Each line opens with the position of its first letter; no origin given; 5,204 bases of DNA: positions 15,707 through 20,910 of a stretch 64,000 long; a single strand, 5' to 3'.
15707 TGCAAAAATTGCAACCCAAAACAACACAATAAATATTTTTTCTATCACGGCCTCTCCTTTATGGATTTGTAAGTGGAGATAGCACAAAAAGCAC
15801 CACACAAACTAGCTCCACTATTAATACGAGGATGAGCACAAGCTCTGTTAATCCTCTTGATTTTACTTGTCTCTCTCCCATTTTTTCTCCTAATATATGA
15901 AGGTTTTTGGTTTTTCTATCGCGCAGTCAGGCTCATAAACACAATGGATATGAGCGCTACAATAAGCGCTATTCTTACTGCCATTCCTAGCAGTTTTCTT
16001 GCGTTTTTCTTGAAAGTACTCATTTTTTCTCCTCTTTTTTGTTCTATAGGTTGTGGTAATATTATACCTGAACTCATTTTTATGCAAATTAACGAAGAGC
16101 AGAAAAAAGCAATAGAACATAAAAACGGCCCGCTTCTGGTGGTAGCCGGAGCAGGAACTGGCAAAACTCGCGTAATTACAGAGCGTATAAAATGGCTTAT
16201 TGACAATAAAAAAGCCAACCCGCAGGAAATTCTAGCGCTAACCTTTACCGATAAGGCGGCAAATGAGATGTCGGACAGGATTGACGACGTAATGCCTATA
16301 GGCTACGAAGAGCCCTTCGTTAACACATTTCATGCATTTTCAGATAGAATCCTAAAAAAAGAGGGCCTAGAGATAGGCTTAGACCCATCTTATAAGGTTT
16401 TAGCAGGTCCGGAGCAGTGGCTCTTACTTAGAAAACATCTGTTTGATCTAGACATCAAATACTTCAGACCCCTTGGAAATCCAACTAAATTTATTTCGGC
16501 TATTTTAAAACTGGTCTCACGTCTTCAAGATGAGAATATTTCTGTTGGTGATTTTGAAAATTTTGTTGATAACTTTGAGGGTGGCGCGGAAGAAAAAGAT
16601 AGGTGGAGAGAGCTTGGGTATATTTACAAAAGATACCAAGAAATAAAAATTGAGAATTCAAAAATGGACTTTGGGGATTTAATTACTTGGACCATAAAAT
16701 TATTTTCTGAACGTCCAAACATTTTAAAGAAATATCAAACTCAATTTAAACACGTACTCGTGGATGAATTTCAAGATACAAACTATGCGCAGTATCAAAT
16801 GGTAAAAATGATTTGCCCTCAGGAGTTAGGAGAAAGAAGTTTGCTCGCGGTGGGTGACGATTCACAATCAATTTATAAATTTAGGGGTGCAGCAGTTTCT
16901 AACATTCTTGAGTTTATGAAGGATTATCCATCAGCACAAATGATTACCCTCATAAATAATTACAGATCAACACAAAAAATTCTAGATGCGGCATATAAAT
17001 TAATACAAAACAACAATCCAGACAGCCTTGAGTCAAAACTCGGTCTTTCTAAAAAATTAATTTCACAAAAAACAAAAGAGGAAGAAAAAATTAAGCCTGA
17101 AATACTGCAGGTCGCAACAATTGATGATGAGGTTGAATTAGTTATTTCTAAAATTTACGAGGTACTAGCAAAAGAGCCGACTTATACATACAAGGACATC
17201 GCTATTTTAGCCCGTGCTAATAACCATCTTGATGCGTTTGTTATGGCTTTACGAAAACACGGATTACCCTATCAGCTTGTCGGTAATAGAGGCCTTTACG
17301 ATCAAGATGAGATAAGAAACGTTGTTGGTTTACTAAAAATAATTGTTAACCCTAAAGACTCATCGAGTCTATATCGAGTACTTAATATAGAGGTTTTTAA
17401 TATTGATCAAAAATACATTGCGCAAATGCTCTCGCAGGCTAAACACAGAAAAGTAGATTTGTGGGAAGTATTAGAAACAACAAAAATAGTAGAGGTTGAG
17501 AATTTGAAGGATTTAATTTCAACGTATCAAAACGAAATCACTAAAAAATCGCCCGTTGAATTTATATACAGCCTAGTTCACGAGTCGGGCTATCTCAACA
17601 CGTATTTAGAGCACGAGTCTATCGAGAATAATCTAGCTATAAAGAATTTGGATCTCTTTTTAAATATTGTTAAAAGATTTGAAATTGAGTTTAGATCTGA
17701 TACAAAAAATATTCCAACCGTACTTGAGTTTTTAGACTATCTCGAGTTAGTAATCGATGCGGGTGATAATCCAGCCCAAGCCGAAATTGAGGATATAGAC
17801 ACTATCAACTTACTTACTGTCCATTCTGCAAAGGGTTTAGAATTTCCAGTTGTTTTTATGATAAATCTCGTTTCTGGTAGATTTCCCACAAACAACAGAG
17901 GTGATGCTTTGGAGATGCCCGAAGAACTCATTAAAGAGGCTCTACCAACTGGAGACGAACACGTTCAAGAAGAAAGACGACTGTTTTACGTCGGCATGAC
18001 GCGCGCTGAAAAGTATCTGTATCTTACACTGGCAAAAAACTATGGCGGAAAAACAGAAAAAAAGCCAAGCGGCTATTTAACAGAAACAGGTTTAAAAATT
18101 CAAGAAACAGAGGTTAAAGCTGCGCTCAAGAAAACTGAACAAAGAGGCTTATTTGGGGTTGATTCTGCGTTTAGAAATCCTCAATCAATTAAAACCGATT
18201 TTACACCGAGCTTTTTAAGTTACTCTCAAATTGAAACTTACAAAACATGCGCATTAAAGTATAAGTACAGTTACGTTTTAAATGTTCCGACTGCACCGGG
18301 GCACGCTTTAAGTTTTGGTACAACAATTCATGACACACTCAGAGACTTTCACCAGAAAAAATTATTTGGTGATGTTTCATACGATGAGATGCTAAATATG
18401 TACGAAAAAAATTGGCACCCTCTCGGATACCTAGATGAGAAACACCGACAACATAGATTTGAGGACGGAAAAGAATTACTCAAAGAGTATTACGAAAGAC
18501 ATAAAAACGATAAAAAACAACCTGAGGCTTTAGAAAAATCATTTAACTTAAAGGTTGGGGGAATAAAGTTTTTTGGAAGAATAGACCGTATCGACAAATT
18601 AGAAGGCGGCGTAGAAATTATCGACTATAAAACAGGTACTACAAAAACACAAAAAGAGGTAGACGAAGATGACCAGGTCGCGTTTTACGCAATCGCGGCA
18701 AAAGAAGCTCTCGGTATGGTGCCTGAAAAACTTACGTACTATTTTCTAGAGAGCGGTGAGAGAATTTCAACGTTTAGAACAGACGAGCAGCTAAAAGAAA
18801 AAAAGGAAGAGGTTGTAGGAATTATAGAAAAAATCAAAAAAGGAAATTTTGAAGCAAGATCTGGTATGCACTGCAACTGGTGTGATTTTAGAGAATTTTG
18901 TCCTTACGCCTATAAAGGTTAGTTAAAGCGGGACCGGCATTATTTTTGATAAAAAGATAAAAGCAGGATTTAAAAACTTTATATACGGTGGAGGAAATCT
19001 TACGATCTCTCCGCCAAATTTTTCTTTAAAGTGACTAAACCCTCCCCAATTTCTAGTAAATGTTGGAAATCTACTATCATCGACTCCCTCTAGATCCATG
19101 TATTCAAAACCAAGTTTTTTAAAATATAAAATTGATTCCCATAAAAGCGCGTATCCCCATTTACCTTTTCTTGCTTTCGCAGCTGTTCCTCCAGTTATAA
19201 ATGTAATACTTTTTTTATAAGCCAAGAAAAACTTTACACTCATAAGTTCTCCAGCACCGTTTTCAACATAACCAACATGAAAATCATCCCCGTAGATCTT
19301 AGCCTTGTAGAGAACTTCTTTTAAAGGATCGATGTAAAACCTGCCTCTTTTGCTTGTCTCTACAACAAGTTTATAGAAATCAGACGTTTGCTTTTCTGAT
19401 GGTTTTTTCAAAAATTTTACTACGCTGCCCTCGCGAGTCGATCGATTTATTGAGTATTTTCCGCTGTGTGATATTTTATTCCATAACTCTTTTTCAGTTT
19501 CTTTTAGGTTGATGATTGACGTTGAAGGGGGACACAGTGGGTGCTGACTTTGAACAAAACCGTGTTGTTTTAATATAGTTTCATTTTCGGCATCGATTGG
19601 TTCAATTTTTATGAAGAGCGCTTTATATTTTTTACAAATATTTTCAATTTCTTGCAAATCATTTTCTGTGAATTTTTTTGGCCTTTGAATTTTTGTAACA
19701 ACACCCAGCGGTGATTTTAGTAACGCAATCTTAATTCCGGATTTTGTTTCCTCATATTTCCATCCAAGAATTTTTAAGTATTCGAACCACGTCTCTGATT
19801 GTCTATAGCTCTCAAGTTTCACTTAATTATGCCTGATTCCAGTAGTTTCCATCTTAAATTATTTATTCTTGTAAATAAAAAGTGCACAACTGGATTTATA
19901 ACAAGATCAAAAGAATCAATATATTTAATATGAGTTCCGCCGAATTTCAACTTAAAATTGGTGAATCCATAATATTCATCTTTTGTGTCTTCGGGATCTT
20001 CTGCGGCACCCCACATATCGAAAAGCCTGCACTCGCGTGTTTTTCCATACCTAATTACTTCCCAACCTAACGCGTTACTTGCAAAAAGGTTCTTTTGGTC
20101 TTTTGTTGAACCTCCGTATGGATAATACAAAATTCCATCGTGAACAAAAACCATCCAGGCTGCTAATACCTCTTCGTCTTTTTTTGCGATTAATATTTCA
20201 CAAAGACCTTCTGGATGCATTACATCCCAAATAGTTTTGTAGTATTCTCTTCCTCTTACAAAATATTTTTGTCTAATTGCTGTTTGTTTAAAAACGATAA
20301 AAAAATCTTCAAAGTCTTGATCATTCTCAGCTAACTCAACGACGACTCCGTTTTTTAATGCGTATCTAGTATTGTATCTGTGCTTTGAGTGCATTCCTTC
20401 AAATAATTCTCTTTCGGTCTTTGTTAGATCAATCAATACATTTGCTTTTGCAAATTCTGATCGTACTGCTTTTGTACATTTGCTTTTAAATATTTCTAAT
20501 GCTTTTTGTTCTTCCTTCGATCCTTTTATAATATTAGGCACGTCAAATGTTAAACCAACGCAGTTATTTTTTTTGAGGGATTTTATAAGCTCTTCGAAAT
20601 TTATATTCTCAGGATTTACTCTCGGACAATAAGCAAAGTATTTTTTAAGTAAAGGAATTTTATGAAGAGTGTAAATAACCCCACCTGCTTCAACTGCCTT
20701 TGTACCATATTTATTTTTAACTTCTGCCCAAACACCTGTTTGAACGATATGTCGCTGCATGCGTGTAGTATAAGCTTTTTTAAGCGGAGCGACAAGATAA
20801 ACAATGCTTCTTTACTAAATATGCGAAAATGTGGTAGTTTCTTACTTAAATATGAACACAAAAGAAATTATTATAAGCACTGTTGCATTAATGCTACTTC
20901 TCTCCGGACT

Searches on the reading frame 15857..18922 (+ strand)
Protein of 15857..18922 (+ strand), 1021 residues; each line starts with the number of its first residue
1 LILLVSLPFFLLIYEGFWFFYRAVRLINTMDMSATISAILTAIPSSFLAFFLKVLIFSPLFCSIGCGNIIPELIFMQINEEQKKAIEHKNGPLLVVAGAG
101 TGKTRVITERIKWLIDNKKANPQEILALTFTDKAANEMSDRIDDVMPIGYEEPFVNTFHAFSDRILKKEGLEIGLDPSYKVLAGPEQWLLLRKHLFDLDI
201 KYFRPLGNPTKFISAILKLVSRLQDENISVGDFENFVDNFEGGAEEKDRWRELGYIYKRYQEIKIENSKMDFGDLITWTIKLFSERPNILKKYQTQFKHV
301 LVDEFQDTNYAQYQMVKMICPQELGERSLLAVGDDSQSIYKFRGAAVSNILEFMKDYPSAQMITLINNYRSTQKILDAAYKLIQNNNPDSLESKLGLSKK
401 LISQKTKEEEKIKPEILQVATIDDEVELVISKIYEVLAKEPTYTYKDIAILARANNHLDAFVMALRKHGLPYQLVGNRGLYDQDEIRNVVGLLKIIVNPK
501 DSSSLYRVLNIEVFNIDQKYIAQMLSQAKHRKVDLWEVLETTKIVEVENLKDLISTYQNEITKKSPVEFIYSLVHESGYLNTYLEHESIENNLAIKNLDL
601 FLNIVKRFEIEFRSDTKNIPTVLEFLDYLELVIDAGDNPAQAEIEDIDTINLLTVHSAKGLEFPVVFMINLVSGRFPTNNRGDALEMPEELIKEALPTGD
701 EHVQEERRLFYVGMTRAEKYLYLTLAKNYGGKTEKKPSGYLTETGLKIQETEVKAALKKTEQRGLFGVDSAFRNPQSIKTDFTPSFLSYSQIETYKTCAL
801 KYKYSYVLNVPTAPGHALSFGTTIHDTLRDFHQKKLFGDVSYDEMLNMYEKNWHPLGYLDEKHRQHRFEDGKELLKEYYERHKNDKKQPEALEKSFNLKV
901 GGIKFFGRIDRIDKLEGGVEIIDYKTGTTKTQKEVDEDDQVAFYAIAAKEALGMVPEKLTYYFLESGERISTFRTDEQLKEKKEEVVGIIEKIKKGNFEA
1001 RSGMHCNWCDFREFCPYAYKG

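Call 14: search_protein_families(library=pfam, proteins=[window:15857-18922:+])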
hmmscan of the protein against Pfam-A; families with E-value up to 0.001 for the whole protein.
window:15857-18922:+ (1021 aa): 9 families
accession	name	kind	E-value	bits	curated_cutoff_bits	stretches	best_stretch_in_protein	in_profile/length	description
PF00580.27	UvrD-helicase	-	2.8e-77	260.5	23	1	79-358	2-271/271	UvrD/REP helicase N-terminal domain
PF13361.12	UvrD_C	-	1.2e-55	189.8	25.6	1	363-727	1-349/350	UvrD-like helicase C-terminal domain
PF12705.13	PDDEXK_1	-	8.7e-42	144.2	22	1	787-1016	2-247/247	PD-(D/E)XK nuclease superfamily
PF13245.12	AAA_19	-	4.6e-24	85.5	25.1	1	82-343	1-134/134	AAA domain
PF13538.12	UvrD_C_2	-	3.7e-12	46.4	27.4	2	698-724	26-52/52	UvrD-like helicase C-terminal domain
PF10926.14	DUF2800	-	3.1e-06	27.1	21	1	818-1016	33-233/368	Protein of unknown function (DUF2800)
PF13604.12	AAA_30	-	1.6e-05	25.1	27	0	78-142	2-66/191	AAA domain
PF01930.23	Cas_Cas4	-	0.00021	21.9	22.7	1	869-1015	32-158/160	Domain of unknown function DUF83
PF13086.12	AAA_11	-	0.00026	21.3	27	0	77-144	1-74/257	AAA domain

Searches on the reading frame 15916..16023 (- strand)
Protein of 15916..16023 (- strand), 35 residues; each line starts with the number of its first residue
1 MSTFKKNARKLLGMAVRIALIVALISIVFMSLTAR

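Call 80: search_protein_families(library=pfam, max_evalue=0.1, proteins=[window:15916-16023:-])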
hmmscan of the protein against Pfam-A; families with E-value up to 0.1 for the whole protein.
window:15916-16023:- (35 aa): 1 family
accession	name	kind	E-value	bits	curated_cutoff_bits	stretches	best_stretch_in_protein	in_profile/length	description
PF03899.21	ATP-synt_I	-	0.017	16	25.1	1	7-31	60-86/99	ATP synthase I chain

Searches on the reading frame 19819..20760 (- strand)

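Call 55: search_protein_families(library=pfam, proteins=[window:19819-20760:-])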
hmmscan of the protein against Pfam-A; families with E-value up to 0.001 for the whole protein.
window:19819-20760:- (313 aa): 2 families
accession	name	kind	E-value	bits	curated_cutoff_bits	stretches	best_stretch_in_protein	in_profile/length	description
PF02388.22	FemAB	-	5.9e-23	81.8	24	2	191-295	299-400/406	FemAB family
PF13480.13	Acetyltransf_6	-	1.8e-13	51.3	22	1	127-255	7-140/143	Acetyltransferase (GNAT) domain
